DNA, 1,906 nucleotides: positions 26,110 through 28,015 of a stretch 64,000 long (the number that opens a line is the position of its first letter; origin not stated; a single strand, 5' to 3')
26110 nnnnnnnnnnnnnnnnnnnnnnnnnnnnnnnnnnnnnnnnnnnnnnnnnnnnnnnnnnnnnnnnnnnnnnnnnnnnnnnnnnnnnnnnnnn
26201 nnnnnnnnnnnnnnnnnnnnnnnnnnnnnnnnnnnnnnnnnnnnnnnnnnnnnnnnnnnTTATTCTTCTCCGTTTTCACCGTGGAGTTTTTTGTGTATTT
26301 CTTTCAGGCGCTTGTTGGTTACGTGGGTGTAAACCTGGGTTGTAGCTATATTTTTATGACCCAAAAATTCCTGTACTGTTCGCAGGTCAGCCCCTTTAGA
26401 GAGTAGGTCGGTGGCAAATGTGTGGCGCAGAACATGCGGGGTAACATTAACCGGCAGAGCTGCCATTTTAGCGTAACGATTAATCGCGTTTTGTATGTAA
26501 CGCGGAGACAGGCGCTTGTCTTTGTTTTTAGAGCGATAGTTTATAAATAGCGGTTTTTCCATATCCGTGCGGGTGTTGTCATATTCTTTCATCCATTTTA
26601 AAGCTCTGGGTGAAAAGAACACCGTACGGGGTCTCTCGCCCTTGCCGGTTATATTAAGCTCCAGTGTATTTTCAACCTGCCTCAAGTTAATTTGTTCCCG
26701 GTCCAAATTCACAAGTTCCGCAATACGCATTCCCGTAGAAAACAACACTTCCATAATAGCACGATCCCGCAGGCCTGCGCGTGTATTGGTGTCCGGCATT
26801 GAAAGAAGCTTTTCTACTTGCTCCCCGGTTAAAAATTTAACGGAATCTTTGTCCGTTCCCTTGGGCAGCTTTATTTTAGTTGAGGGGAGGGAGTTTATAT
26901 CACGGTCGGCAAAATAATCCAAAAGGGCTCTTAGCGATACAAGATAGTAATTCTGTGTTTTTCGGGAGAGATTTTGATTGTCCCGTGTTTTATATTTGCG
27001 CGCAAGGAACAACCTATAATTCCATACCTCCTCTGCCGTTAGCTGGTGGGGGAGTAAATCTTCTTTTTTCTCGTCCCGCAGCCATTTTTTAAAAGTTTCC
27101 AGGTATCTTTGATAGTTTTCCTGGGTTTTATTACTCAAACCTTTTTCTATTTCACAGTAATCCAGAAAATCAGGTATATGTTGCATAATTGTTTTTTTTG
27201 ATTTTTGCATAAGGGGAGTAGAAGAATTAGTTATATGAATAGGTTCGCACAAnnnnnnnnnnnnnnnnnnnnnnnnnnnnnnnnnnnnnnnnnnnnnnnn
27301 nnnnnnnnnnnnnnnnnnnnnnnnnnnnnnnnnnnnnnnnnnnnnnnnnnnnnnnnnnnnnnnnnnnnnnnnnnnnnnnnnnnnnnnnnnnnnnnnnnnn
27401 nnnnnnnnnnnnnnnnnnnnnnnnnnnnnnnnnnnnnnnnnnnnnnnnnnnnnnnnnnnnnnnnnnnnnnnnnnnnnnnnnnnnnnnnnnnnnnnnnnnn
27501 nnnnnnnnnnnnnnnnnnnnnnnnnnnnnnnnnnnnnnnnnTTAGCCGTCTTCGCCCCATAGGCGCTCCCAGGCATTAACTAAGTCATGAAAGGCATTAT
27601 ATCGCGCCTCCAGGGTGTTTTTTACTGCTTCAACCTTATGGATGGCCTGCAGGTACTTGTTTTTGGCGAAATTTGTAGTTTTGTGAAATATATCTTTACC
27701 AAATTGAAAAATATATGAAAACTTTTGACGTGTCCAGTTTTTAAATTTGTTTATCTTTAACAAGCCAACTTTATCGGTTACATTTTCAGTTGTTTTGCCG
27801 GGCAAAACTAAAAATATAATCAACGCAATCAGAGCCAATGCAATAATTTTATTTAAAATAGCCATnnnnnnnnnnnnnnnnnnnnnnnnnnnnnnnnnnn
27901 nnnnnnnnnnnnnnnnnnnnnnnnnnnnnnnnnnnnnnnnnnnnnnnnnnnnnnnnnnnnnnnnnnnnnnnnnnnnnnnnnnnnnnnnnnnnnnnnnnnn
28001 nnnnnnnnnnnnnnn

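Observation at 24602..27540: Tandem array of five paralogous two-TM mini-protein modules under a perfect consensus promoter, adjacent to a tyrosine recombinase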

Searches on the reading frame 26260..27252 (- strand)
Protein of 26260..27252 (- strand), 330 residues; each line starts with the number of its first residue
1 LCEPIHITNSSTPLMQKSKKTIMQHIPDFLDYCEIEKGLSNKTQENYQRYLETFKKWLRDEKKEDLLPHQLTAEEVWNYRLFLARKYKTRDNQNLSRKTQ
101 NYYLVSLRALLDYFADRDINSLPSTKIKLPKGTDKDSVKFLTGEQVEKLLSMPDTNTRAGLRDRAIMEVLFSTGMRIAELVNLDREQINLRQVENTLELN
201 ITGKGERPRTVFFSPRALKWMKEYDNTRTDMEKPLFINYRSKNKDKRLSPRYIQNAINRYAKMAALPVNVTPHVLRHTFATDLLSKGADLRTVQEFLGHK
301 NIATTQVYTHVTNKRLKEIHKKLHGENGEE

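Call 3: search_protein_families(library=pfam, proteins=[window:26260-27252:-], max_evalue=1)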
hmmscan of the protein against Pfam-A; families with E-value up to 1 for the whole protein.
window:26260-27252:- (330 aa): 6 families
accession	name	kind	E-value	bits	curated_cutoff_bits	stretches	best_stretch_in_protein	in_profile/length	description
PF00589.27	Phage_integrase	-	1.8e-41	142.2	27.1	1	139-314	1-171/172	Phage integrase family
PF02899.23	Phage_int_SAM_1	-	2.2e-09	37.9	22.3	1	28-115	3-80/83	Phage integrase, N-terminal SAM-like domain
PF13495.12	Phage_int_SAM_4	-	1.1e-06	29.4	27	1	29-120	5-84/85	Phage integrase, N-terminal SAM-like domain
PF13102.12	Phage_int_SAM_5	-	5.8e-06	27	22.3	1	32-117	9-85/98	Phage integrase SAM-like domain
PF12311.13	DUF3632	-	0.033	15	23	1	42-120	35-103/175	Protein of unknown function (DUF3632)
PF25200.1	DUF7833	-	0.054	13.9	24.3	1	37-64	18-46/63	Family of unknown function (DUF7833)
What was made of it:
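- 26260..27210 (-): Xer-type tyrosine recombinase, 316 aa from the ATG at 27210. That start matches relatives; list_orfs extends the ORF to a TTG at 27252. Call 3.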

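Call 14: find_related_loci(query=window:26260-27204:-, collection=genome_contigs, flank=6000)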
Query window:26260-27204:- (314 aa) in genome_contigs; peptide patterns used: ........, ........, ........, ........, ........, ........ (x = any residue, [..] = any of these).
107 stretches matched a pattern; 11 encode a relative of the query (tblastn E <= 1e-3); 11 distinct loci.
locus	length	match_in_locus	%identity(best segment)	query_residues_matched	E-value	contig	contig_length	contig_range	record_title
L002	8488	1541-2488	67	1-314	1e-150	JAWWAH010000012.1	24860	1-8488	MAG: Candidatus Spechtbacterales bacterium isolate HN14.bin.51 k141_840015_length_24860_cov_10.9939, whole genome shotgu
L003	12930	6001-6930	59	1-309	3e-125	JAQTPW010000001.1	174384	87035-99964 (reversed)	MAG: Candidatus Paceibacterota bacterium isolate STB_125 NODE_192_length_174384_cov_4.767338_Sandtown_B, whole genome sh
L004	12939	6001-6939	58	1-311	6e-123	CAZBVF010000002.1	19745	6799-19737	MAG TPA_asm: uncultured Candidatus Saccharibacteria bacterium isolate SRP067234_co1_351 genome assembly, contig: k99_666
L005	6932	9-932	58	10-314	1e-119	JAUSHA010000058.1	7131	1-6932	MAG: bacterium isolate E14_metabat.bin.161 E14_k141_1357187, whole genome shotgun sequence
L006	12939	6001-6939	58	1-311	5e-117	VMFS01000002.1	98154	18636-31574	MAG: Parcubacteria group bacterium Gr01-1014_30 G01um101430_scaffold_58, whole genome shotgun sequence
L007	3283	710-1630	55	1-309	1e-119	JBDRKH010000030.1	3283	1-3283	MAG: Patescibacteria group bacterium isolate MEGAHIT-group-1.699 k141_12636251, whole genome shotgun sequence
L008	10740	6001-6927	54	1-309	8e-116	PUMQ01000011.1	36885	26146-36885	MAG: Candidatus Nealsonbacteria bacterium isolate B1Sed10_223R1 B1-Sed10-C797, whole genome shotgun sequence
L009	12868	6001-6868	58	6-309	1e-95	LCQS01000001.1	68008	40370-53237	MAG: Parcubacteria group bacterium GW2011_GWA2_51_10 UY63_C0001, whole genome shotgun sequence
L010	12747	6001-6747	45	1-270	2e-66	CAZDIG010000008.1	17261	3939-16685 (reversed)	MAG TPA_asm: uncultured Candidatus Saccharibacteria bacterium isolate binchicken_co387_66 genome assembly, contig: NODE_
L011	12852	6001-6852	32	13-308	1e-42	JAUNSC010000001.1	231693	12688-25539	MAG: Eubacteriales bacterium isolate S4M_St_15 NODE_6_length_231693_cov_21.877183, whole genome shotgun sequence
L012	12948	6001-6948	60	1-313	1e-127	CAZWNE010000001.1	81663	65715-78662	MAG TPA_asm: uncultured Candidatus Saccharibacteria bacterium isolate binchicken_co38_1285 genome assembly, contig: NODE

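Call 22: find_related_loci(query=window:26260-27210:-, collection=metagenome_contigs, flank=6000)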
Query window:26260-27210:- (316 aa) in metagenome_contigs; peptide patterns used: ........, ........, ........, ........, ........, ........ (x = any residue, [..] = any of these).
147 stretches matched a pattern; 13 encode a relative of the query (tblastn E <= 1e-3); 13 distinct loci.
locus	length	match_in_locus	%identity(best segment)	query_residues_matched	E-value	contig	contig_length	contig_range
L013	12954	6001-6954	59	1-315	7e-129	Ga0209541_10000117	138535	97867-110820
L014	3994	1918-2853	58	1-311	2e-123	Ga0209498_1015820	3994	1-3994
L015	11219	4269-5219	57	1-316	4e-120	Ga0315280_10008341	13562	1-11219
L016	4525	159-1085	56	1-311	8e-120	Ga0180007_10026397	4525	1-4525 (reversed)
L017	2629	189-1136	55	1-315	2e-121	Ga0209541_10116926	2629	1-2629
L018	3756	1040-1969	52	6-311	6e-103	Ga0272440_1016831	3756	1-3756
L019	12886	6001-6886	58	2-311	8e-96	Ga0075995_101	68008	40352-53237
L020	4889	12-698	59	85-311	3e-91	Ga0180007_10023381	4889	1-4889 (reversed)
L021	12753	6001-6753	45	1-272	2e-67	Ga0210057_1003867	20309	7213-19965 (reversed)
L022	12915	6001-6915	33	12-310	2e-45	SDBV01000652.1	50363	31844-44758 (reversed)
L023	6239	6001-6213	65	1-71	2e-29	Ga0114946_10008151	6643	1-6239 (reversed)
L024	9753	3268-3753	29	125-296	2e-9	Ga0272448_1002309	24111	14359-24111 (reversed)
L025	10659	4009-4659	26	85-310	3e-7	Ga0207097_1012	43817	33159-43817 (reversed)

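Call 34: search_protein_families(library=ncbifam, proteins=[window:26263-27210:-], max_evalue=1)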
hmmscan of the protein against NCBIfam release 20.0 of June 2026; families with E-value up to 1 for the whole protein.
window:26263-27210:- (316 aa): 12 families
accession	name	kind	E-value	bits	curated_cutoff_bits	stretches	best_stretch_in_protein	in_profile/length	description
TIGR02224.1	recomb_XerC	equivalog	7.9e-72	242.1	335.15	1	14-311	2-291/295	tyrosine recombinase XerC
NF001399.0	PRK00283.1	subfamily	1.1e-68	231.7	279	1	7-311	4-297/300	tyrosine recombinase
TIGR02225.1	recomb_XerD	equivalog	1.3e-68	231.5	329.6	1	14-311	2-288/290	site-specific tyrosine recombinase XerD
NF040815.2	recomb_XerA_Arch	equivalog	5e-61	206.6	220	1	14-305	2-262/263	site-specific tyrosine recombinase/integron integrase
NF002331.0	PRK01287.1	subfamily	5.2e-54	183.6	371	1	4-310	22-325/365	site-specific tyrosine recombinase XerC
NF003462.0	PRK05084.1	equivalog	8.2e-35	120.2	267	2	147-309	195-356/360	tyrosine recombinase XerS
TIGR02249.1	integrase_gron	subfamily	4.9e-32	111.5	265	2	232-305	235-308/315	integron integrase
NF011946.0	PRK15417.1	equivalog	1.2e-16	60.9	435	1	238-300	256-318/337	integron integrase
NF007370.0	PRK09870.1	subfamily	3.7e-16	59.4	221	1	119-310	5-192/200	tyrosine-type DNA invertase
NF007371.0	PRK09871.1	subfamily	4.3e-16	59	222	1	125-306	5-183/198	tyrosine-type DNA invertase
NF041502.1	integrase_1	equivalog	1.1e-08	34.3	350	1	163-309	230-372/484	site-specific integrase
NF040693.1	recomb_GmtY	equivalog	9.2e-08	31.7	340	1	256-303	391-438/441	gamma-mobile-trio recombinase GmtY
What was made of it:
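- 26260..27210 (-): Call 34 (XerC 7.9e-72, XerD 1.3e-68, both below equivalog cut-offs).
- Checked: Recombinase: 26260-27210, Phage_integrase E=1.8e-41 (call 3), best NCBIfam models XerC/XerD (call 34).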

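Call 35: find_homologous_proteins(query=window:26263-27210:-, max_evalue=1e-60)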
Query window:26263-27210:- (316 aa): 7593 proteins with E <= 1e-60 among 8000 candidates; the best 120 are listed.
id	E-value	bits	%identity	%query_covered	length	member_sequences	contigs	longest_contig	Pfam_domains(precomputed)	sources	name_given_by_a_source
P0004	1.6e-202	689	100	97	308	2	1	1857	PF13495.13,PF13102.13,PF00589.28,PF02899.24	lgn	-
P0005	3.1e-143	495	70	99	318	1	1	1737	PF13495.13,PF13102.13,PF00589.28,PF02899.24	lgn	-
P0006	3.4e-143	495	70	99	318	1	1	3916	PF13495.13,PF13102.13,PF00589.28,PF02899.24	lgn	-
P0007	1.2e-142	493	67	100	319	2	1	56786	PF13495.13,PF00589.28,PF02899.24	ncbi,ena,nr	ncbi:MAG: tyrosine-type recombinase/integrase [Candidatus Spechtbacterales bacterium]|nr:tyrosine-ty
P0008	7.5e-139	480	67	99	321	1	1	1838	PF13495.13,PF00589.28,PF02899.24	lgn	-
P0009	3.2e-138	478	69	100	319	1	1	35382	PF13495.13,PF13102.13,PF00589.28,PF02899.24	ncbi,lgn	ncbi:MAG: tyrosine-type recombinase/integrase [Candidatus Spechtbacterales bacterium]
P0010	2.4e-135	469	65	99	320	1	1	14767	PF13495.13,PF00589.28,PF02899.24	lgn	-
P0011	2.9e-135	469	65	99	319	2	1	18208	PF13495.13,PF00589.28,PF02899.24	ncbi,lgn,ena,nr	ncbi:MAG: tyrosine-type recombinase/integrase [Candidatus Spechtbacterales bacterium]|nr:tyrosine-ty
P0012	9.2e-135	467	66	99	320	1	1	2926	PF13495.13,PF00589.28,PF02899.24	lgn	-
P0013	1.6e-131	456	65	99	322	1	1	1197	PF00589.28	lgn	-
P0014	4.6e-131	455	65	99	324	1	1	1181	PF13495.13,PF00589.28,PF02899.24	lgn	-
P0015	1.5e-129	450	64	99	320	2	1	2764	PF00589.28,PF02899.24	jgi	jgi:site-specific recombinase XerD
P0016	1.7e-129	450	65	99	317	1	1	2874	PF00589.28,PF02899.24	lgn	-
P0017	3.5e-128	445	63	99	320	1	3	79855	PF13495.13,PF00589.28,PF02899.24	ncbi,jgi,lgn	-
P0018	3.2e-127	442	63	99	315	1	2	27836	PF13102.13,PF00589.28,PF02899.24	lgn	-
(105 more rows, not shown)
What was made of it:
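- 26260..27210 (-): Call 35 (thousands of Patescibacteria orthologs, best non-self 70%).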

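Call 37: find_encoding_contigs(protein=P0009, flank=5000, max_places=2)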
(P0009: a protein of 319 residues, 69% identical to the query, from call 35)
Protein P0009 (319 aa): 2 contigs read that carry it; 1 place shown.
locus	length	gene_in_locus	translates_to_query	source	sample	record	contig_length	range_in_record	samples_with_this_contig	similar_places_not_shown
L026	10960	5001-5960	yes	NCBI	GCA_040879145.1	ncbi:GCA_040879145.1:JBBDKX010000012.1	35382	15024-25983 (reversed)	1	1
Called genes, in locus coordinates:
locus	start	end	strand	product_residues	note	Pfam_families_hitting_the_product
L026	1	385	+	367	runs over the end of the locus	PF01098:FTSW_RODA_SPOVE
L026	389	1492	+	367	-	PF03033:Glyco_transf_28, PF04101:Glyco_tran_28_C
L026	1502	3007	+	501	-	PF00749:tRNA-synt_1c, PF19269:Anticodon_2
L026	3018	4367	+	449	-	PF01551:Peptidase_M23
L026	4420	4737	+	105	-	-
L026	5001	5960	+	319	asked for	PF13102:Phage_int_SAM_5 (weak), PF02899:Phage_int_SAM_1, PF13495:Phage_int_SAM_4 (weak), PF00589:Phage_integrase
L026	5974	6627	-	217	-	PF00413:Peptidase_M10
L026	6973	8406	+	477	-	PF13632:Glyco_trans_2_3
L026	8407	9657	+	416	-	PF22612:GH113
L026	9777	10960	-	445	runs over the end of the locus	PF01225:Mur_ligase, PF08245:Mur_ligase_M, PF02875:Mur_ligase_C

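Call 38: find_encoding_contigs(protein=P0006, flank=5000, max_places=2)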
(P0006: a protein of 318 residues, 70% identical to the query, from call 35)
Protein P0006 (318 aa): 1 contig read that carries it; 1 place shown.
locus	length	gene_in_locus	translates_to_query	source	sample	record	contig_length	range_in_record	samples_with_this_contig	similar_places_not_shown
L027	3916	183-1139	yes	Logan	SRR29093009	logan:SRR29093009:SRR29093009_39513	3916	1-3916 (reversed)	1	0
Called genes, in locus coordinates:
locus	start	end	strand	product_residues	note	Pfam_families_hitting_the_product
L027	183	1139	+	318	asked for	PF13102:Phage_int_SAM_5 (weak), PF02899:Phage_int_SAM_1, PF13495:Phage_int_SAM_4, PF00589:Phage_integrase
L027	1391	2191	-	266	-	-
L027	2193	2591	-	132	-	-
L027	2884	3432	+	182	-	PF13302:Acetyltransf_3 (weak), PF13420:Acetyltransf_4, PF00583:Acetyltransf_1, PF13673:Acetyltransf_10, PF13508:Acetyltransf_7, PF08445:FR47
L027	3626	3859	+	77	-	-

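Call 39: find_encoding_contigs(protein=P0010, flank=5000, max_places=2)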
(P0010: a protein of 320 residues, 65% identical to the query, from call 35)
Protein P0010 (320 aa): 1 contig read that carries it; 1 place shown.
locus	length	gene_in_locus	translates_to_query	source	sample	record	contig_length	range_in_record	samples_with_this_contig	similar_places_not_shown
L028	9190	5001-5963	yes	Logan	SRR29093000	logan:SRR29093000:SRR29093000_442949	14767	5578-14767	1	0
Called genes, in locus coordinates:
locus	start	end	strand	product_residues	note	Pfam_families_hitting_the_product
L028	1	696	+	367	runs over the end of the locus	PF03033:Glyco_transf_28, PF04101:Glyco_tran_28_C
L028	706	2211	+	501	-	PF00749:tRNA-synt_1c, PF19269:Anticodon_2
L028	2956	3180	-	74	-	-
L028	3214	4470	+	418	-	PF01551:Peptidase_M23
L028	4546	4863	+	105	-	-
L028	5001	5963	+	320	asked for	PF02899:Phage_int_SAM_1 (weak), PF13495:Phage_int_SAM_4, PF00589:Phage_integrase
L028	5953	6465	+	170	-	-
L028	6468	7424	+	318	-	PF02899:Phage_int_SAM_1 (weak), PF13102:Phage_int_SAM_5 (weak), PF00589:Phage_integrase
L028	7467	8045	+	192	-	PF01936:NYN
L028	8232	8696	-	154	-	PF22522:DUF6998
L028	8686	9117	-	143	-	PF06044:DpnI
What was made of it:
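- In one relative (L028) the same slot holds a second recombinase plus NYN and DpnI genes (call 39), so the slot can receive mobile DNA.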

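Call 40: find_encoding_contigs(protein=P0011, flank=5000, max_places=2)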
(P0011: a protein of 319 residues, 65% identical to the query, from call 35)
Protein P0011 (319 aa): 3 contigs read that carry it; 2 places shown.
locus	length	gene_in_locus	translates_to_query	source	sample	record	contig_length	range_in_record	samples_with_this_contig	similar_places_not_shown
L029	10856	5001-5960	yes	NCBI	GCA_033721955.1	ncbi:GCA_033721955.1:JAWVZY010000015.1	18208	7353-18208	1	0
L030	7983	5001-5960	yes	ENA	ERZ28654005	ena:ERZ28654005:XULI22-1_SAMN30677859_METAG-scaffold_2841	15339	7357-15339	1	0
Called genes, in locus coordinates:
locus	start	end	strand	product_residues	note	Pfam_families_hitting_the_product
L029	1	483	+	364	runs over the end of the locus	PF01098:FTSW_RODA_SPOVE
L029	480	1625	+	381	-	PF03033:Glyco_transf_28, PF04101:Glyco_tran_28_C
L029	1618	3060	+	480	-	PF00749:tRNA-synt_1c, PF19269:Anticodon_2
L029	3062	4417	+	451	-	PF01551:Peptidase_M23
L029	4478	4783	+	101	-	-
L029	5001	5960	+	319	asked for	PF02899:Phage_int_SAM_1, PF13495:Phage_int_SAM_4, PF00589:Phage_integrase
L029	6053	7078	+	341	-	PF01118:Semialdhyde_dh, PF02774:Semialdhyde_dhC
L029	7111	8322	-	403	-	PF01225:Mur_ligase, PF08245:Mur_ligase_M, PF02875:Mur_ligase_C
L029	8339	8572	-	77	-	-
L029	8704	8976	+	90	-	PF01016:Ribosomal_L27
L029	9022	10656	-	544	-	PF06418:CTP_synth_N, PF00117:GATase, PF07722:Peptidase_C26 (weak)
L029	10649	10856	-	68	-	PF03948:Ribosomal_L9_C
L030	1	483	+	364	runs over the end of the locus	PF01098:FTSW_RODA_SPOVE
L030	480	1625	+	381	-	PF03033:Glyco_transf_28, PF04101:Glyco_tran_28_C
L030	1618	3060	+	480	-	PF00749:tRNA-synt_1c, PF19269:Anticodon_2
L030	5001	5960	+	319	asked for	PF02899:Phage_int_SAM_1, PF13495:Phage_int_SAM_4, PF00589:Phage_integrase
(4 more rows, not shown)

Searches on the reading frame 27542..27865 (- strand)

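Call 3: search_protein_families(library=pfam, proteins=[window:27542-27865:-], max_evalue=1)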
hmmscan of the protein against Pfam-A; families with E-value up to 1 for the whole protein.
window:27542-27865:- (107 aa): 1 family
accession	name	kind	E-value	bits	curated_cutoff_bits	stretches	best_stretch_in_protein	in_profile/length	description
PF06103.16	DUF948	-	0.44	11.2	37.2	1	7-33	5-31/89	Bacterial protein of unknown function (DUF948)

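Call 32: search_protein_families(library=phrogs, proteins=[window:27545-27865:-], max_evalue=1)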
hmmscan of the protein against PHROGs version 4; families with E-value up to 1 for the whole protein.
window:27545-27865:- (107 aa): 2 families
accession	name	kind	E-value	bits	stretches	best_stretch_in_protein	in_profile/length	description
phrog_35633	-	unknown function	0.019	16.1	1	56-78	33-55/59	-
phrog_19273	-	unknown function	0.065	10.3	1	8-91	3843-3918/4846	-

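Call 33: search_protein_families(library=padloc, proteins=[window:27545-27865:-], max_evalue=1)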
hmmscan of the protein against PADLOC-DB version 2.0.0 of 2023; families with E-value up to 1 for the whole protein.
window:27545-27865:- (107 aa): 0 families

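Call 34: search_protein_families(library=ncbifam, proteins=[window:27545-27865:-], max_evalue=1)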
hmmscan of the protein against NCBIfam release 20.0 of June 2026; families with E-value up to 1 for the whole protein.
window:27545-27865:- (107 aa): 1 family
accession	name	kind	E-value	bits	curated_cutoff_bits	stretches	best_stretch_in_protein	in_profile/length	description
NF004449.0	PRK05782.1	equivalog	0.057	12.4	298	1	3-69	52-114/333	bifunctional sirohydrochlorin cobalt chelatase/precorrin-8X methylmutase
